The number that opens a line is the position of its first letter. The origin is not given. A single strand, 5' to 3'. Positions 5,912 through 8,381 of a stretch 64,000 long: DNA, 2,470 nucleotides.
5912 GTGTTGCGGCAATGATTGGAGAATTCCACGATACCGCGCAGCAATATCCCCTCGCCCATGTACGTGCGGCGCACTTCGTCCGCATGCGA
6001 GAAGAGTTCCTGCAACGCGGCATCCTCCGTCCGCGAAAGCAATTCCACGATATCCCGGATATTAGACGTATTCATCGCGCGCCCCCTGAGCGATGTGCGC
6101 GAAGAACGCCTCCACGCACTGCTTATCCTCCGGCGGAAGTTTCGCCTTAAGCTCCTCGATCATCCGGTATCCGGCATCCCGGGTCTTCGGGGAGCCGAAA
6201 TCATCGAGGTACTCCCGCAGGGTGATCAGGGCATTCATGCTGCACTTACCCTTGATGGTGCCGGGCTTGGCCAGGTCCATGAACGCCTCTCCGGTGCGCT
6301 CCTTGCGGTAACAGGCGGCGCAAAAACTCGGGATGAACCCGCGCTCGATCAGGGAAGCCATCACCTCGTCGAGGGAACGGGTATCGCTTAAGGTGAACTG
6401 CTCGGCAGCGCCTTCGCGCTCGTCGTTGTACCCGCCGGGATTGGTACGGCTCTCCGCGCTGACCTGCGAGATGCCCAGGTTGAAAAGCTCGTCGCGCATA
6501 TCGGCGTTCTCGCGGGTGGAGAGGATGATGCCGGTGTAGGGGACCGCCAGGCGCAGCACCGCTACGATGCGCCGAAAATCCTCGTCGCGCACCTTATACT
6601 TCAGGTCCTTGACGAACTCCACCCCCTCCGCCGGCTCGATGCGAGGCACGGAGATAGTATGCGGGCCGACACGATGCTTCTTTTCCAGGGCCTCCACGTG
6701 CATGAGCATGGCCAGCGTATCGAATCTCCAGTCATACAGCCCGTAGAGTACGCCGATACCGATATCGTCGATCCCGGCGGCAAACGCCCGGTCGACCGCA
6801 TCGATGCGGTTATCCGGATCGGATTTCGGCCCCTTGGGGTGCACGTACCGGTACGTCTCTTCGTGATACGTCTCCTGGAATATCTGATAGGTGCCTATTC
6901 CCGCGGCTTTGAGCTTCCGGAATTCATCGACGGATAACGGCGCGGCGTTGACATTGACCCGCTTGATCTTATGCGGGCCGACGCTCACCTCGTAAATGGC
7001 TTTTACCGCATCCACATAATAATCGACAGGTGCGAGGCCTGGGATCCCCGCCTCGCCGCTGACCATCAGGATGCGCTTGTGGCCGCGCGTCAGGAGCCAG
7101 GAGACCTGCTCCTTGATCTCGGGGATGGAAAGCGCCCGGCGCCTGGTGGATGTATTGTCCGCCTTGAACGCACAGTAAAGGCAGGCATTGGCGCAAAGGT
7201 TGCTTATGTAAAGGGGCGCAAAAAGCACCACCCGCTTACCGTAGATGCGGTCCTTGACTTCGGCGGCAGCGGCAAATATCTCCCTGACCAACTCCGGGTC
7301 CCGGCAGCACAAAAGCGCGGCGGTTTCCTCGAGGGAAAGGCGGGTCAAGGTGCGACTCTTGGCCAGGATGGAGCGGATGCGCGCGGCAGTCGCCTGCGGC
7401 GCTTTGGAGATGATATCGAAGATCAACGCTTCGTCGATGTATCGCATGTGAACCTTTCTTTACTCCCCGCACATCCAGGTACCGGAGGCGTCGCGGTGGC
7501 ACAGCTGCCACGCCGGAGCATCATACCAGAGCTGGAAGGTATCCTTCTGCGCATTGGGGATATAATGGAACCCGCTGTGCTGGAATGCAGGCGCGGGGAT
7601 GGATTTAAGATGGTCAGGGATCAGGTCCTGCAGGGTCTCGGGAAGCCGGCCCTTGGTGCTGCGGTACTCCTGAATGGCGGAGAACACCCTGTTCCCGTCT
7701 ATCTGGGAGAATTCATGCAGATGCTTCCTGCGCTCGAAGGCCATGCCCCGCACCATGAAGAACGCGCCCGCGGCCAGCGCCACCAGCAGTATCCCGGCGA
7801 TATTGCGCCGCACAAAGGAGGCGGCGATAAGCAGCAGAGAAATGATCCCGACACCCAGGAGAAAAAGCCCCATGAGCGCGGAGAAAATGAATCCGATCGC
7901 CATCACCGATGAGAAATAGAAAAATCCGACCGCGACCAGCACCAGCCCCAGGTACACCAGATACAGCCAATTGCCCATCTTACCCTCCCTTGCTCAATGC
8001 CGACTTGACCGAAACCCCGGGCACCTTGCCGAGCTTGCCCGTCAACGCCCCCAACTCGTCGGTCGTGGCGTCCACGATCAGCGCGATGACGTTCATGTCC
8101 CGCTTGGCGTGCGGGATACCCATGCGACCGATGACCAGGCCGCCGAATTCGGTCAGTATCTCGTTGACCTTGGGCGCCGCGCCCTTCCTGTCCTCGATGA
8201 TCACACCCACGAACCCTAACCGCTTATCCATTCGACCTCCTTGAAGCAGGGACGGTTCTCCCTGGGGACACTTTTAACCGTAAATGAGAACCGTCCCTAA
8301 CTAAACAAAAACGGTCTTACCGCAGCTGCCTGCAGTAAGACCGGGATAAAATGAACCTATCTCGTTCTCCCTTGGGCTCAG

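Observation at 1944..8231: Hyd maturase operon with embedded aspartase, TM1266-like regulator, unknown membrane protein and trailing PilZ gene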

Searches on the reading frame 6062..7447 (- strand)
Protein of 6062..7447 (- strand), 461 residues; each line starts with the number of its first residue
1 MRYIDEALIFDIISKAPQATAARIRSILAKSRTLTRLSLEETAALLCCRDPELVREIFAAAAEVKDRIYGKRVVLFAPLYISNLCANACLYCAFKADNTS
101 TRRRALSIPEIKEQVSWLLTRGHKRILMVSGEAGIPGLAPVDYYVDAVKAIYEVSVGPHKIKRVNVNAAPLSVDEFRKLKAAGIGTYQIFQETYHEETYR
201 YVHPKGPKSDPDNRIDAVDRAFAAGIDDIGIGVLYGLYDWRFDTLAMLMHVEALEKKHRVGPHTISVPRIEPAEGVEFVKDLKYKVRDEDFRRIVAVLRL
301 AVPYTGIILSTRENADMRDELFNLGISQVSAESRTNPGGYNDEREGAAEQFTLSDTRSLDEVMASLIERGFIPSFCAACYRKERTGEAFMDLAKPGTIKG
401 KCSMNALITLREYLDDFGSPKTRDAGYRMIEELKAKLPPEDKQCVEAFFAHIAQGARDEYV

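Call 4: search_protein_families(library=ncbifam, proteins=[window:6062-7447:-])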
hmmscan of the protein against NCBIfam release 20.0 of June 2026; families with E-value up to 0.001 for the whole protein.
window:6062-7447:- (461 aa): 19 families
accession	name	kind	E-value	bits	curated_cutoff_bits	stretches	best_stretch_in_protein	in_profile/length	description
TIGR03955.1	rSAM_HydG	equivalog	1.5e-148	495.1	312.15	1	3-458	11-467/470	[FeFe] hydrogenase H-cluster radical SAM maturase HydG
TIGR02351.2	thiH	equivalog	2.2e-90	303.3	380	1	10-373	12-358/364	2-iminoacetate synthase ThiH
TIGR04158.1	rSAM_MIA_synth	equivalog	1.5e-20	73.3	400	1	41-361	26-349/368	3-methyl-2-indolic acid synthase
TIGR03910.1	pyrrolys_PylB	equivalog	6.9e-20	71.2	348.2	1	25-305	6-271/347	methylornithine synthase PylB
TIGR03956.1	rSAM_HydE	equivalog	2.9e-17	62.9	254.6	1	35-254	9-219/340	[FeFe] hydrogenase H-cluster radical SAM maturase HydE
TIGR00433.2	bioB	equivalog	3.3e-13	49.6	225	1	38-324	4-276/307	biotin synthase BioB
NF005609.0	PRK07360.1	equivalog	1.1e-12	47.5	426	1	20-239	4-228/374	7,8-didemethyl-8-hydroxy-5-deazariboflavin synthase subunit CofH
NF004884.0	PRK06245.1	equivalog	5.1e-11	42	209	1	80-259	20-202/340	7,8-didemethyl-8-hydroxy-5-deazariboflavin synthase subunit CofG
TIGR03551.1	F420_cofH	equivalog_domain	1.1e-10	40.9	374.1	1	49-256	11-222/345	5-amino-6-(D-ribitylamino)uracil--L-tyrosine 4-hydroxyphenyl transferase CofH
TIGR03700.1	mena_SCO4494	equivalog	7.9e-10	38.2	434.55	1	29-154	3-124/351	aminofutalosine synthase MqnE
TIGR03699.1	menaquin_MqnC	equivalog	2.4e-09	36.5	428.1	1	39-301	5-267/342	cyclic dehypoxanthinyl futalosine synthase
TIGR03550.1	F420_cofG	equivalog_domain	2.9e-09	36.6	213.35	1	76-303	7-236/322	7,8-didemethyl-8-hydroxy-5-deazariboflavin synthase CofG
NF006687.0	PRK09234.1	equivalog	8.5e-09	34.1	1018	1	20-254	475-712/849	bifunctional FO biosynthesis protein CofGH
TIGR00423.1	TIGR00423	subfamily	1.3e-08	34.4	260.25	1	81-154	11-81/310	CofH family radical SAM protein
NF045502.1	variant_rSAM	domain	5.8e-07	28.8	125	1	87-204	144-265/357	radical SAM protein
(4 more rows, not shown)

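Call 5: search_protein_families(library=pfam, proteins=[window:6062-7447:-])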
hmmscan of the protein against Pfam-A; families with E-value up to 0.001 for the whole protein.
window:6062-7447:- (461 aa): 2 families
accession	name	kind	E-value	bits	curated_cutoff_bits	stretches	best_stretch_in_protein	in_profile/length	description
PF06968.18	BATS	-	8.2e-19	68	22.2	1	266-371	1-87/88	Biotin and Thiamin Synthesis associated domain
PF04055.27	Radical_SAM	-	7.4e-16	59.2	29.5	1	80-243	2-160/166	Radical SAM superfamily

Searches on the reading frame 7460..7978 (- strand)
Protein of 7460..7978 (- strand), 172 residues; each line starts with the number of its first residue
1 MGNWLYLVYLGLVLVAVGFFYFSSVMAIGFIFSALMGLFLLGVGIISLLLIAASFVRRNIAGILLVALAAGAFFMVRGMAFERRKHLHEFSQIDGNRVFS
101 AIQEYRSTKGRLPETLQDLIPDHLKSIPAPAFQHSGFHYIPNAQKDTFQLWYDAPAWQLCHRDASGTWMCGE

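Call 4: search_protein_families(library=ncbifam, proteins=[window:7460-7978:-])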
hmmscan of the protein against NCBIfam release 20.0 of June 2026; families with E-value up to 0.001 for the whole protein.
window:7460-7978:- (172 aa): 0 families

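Call 5: search_protein_families(library=pfam, proteins=[window:7460-7978:-])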
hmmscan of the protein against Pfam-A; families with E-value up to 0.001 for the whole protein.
window:7460-7978:- (172 aa): 0 families

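Call 22: find_homologous_proteins(query=window:7460-7978:-, max_evalue=0.001)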
Query window:7460-7978:- (172 aa): 1 proteins with E <= 0.001 among 704 candidates.
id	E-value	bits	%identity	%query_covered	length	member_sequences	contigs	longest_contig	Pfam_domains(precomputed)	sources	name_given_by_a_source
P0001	5.8e-111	386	100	100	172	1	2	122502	-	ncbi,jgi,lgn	jgi:hypothetical protein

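Call 24: find_encoding_contigs(protein=P0001, flank=10000, max_places=4)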
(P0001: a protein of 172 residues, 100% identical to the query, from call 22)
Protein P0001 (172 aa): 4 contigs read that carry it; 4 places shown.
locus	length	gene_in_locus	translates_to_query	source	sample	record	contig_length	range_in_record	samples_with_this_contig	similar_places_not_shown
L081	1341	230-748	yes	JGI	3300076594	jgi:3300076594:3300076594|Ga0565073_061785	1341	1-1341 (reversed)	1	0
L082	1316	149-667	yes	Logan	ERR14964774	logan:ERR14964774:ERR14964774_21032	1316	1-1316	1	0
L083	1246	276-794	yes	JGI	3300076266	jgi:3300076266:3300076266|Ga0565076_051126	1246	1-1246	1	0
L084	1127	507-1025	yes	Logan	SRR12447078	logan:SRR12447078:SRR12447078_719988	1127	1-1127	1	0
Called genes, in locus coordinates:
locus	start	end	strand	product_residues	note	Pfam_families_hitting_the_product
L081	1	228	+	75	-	?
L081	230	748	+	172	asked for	-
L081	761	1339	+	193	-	?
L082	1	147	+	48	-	?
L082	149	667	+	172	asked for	-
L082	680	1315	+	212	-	?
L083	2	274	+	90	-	?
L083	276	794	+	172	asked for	-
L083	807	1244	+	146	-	?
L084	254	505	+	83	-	PF21699:TM1266-like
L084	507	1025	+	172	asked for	-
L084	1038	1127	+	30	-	?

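Call 39: search_protein_representatives(protein=window:7460-7978:-)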
Query: 172 residues. Proteins with E-value up to 0.001 (for the whole library): 256; up to 1e-10: 19; up to 1e-30: 2. The best 150 are listed.
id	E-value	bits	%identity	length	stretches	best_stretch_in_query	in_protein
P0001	1.8e-111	386.3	100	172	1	1-172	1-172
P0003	5.1e-31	124.4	37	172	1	5-171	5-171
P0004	2.0e-26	109.5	35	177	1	11-171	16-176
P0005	4.5e-25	105.1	33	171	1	9-171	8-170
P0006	2.4e-23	99.5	33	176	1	8-171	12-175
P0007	7.4e-23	97.9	38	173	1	12-171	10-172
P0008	1.8e-19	86.8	30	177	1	10-171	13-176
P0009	2.5e-19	86.4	27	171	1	13-171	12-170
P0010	1.8e-18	83.6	36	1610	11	122-162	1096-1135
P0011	1.1e-16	77.8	30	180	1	6-171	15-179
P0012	3.3e-14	69.7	32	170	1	11-171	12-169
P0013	1.1e-13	68.0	32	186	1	22-170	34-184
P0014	1.2e-13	67.9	35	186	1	13-171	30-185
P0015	3.3e-13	66.5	32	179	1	23-171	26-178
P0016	8.9e-13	65.1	31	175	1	19-171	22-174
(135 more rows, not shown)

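Call 41: find_encoding_contigs(protein=P0003, flank=8000, max_places=3)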
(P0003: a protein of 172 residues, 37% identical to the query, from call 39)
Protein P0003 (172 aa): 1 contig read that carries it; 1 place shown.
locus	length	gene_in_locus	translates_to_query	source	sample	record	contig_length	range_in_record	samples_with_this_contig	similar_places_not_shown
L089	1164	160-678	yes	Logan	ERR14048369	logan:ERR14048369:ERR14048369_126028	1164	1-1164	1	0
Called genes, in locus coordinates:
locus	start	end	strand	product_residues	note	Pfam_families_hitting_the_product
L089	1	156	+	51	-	?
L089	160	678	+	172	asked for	-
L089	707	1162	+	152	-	?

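Call 43: find_encoding_contigs(protein=P0004, flank=8000, max_places=3)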
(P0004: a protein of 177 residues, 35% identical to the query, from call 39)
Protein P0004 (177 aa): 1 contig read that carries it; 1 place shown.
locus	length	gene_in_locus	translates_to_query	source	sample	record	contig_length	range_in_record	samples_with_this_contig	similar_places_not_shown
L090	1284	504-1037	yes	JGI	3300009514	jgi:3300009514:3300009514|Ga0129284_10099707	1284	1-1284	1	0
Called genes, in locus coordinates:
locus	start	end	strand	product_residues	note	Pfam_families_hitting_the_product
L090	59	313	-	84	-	-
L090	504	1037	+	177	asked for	-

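Call 44: find_encoding_contigs(protein=P0005, flank=8000, max_places=3)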
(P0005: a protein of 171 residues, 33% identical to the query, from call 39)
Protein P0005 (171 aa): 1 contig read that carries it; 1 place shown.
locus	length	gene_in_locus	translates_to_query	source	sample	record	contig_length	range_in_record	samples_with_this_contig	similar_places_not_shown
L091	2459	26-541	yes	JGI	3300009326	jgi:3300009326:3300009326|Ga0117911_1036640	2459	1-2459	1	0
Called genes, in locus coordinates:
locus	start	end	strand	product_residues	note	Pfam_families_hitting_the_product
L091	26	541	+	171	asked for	-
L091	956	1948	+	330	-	PF01548:DEDD_Tnp_IS110, PF02371:Transposase_20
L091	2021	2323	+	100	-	-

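Call 60: find_encoding_contigs(protein=P0007, flank=8000, max_places=3)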
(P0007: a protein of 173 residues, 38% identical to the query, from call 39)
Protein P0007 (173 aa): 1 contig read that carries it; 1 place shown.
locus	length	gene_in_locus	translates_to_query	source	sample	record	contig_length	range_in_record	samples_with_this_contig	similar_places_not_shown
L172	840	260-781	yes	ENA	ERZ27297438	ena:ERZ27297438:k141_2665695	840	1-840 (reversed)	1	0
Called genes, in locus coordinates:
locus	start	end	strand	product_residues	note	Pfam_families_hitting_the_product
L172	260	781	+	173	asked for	-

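Call 61: find_encoding_contigs(protein=P0012, flank=8000, max_places=3)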
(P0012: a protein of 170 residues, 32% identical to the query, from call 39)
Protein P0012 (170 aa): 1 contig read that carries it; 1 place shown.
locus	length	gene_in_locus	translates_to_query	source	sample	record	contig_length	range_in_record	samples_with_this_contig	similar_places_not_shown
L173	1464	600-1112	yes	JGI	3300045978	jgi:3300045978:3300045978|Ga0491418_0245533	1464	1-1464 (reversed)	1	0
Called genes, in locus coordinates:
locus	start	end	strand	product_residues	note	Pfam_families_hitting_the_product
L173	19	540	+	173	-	PF01435:Peptidase_M48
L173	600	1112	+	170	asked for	-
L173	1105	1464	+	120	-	?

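Call 62: find_encoding_contigs(protein=P0006, flank=8000, max_places=3)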
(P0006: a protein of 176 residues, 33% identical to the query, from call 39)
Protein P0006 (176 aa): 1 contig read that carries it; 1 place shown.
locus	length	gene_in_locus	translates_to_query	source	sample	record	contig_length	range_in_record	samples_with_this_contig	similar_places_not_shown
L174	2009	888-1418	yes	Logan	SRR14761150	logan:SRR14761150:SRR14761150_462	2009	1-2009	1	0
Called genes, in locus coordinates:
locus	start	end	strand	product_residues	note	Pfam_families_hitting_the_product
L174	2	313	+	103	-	?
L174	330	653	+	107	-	PF13744:HTH_37 (weak), PF01381:HTH_3 (weak)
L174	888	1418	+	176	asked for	-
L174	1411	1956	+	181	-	-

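Call 63: predict_structure(alignment_id=A1)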
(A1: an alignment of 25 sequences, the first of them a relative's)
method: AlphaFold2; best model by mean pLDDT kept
length: 172 residues; sequences in the alignment: 25
mean_pLDDT: 94.7   pTM: 0.84
mean pLDDT of the five models: 94.7, 94.3, 94.1, 93.9, 92.8
residues with pLDDT >= 90: 158; 70-90: 13; 50-70: 1; < 50: 0
segments of 3 or more residues with pLDDT < 50: none
pLDDT, mean of each block of 10 residues (from residue 1): 89 95 91 92 95 95 94 94 96 98 98 98 98 97 96 94 93 86
secondary structure, 60 per line:
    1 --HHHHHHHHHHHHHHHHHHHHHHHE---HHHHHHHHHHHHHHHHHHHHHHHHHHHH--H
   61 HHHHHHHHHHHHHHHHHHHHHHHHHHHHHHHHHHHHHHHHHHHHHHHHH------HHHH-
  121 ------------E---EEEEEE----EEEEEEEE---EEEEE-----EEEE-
elements in order: H3-25 H30-57 H60-109 H116-119 E137-142 E147-154 E158-162 E168-171

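Call 65: fold_search(model_id=the predicted structure, library=pdb)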
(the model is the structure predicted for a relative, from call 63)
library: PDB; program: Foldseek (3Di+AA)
matches with E <= 10: 151; with E <= 0.001: 0
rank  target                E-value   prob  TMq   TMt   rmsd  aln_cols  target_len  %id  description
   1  4d40_A                1.3e-01  0.93  0.32  0.56   3.7        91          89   19  High-Resolution Structure of a Type IV Pilin from Shewanella oneidensis (released 2015-04-29)
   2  4tsm_B                6.5e-01  0.54  0.34  0.13   5.6       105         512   17  MBP-fusion protein of PilA1 from C. difficile R20291 residues 26-166 (released 2015-01-14)
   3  9f90_H                1.2e+00  0.15  0.17  0.24   4.5        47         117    6  Crystal structure of a designed three-motif Respiratory Syncytial Virus immunogen in complex with motavizumab fab (released 2025-05-21)
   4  3q3f                  1.2e+00  0.08  0.15  0.14   9.7       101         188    9  Engineering Domain-Swapped Binding Interfaces by Mutually Exclusive Folding: Insertion of Ubiquitin into position 103 of (released 2012-01-25)
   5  2dfk_C                1.2e+00  0.07  0.16  0.10  10.9       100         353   16  Crystal structure of the CDC42-Collybistin II complex (released 2006-05-02)
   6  7wb4_E                1.8e+00  0.10  0.17  0.03  11.5        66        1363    9  Cryo-EM structure of the NR subunit from X. laevis NPC (released 2022-03-02)
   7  7z2e_A                2.0e+00  0.03  0.11  0.04  19.7       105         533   10  Cryo-EM structure of NNRTI resistant M184I/E138K mutant HIV-1 reverse transcriptase with a DNA aptamer in complex with (released 2022-07-20)
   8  7tdz_A                2.1e+00  0.08  0.16  0.03  11.4        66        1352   11  Cryo-EM model of protomer of the cytoplasmic ring of the nuclear pore complex from Xenopus laevis (released 2022-06-22)
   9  2z6b_A                2.3e+00  0.06  0.13  0.04  12.6        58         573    7  Crystal Structure Analysis of (gp27-gp5)3 conjugated with Fe(III) protoporphyrin (released 2008-04-15)
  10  7fik_e                2.4e+00  0.08  0.17  0.03  11.3        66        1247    9  The cryo-EM structure of the CR subunit from X. laevis NPC (released 2022-11-09)
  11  1s1v_A                2.4e+00  0.02  0.12  0.05  19.0       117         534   11  Crystal structure of L100I mutant HIV-1 reverse transcriptase in complex with TNK-651 (released 2004-06-29)
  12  7wb4_e                2.6e+00  0.08  0.17  0.03  11.4        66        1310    9  Cryo-EM structure of the NR subunit from X. laevis NPC (released 2022-03-02)
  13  2dfk_A                2.6e+00  0.04  0.16  0.09  10.8        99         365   15  Crystal structure of the CDC42-Collybistin II complex (released 2006-05-02)
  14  9o8z_D                2.7e+00  0.04  0.15  0.05  16.1        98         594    5  CryoEM structure of M. mazei topoisomerase VI-minicircle DNA complex in partially unfolded transducer state (released 2026-02-25)
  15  8e05_A                3.3e+00  0.13  0.17  0.02   3.0        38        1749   16  Structure of dimeric LRRK1 (released 2023-08-30)
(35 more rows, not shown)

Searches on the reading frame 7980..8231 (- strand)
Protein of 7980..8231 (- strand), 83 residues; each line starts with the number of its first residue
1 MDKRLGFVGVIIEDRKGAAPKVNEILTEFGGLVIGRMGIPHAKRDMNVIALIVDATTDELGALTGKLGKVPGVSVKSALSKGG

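Call 4: search_protein_families(library=ncbifam, proteins=[window:7980-8231:-])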
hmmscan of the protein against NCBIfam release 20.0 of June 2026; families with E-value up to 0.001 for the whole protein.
window:7980-8231:- (83 aa): 2 families
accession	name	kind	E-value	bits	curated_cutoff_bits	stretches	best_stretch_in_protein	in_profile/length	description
TIGR03959.1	hyd_TM1266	equivalog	3.3e-31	106.9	60.8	1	4-79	1-75/76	TM1266 family iron-only hydrogenase system putative regulator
NF052672.1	CPF_0552_fam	subfamily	5.4e-09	35.7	85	1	8-77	4-77/80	CPF_0552 family protein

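Call 5: search_protein_families(library=pfam, proteins=[window:7980-8231:-])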
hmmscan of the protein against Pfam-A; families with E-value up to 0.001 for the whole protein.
window:7980-8231:- (83 aa): 1 family
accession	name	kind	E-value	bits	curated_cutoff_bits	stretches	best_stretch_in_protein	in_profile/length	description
PF21699.3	TM1266-like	-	8.8e-31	106.1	27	1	4-77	1-74/74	Iron-only hydrogenase system regulator, putative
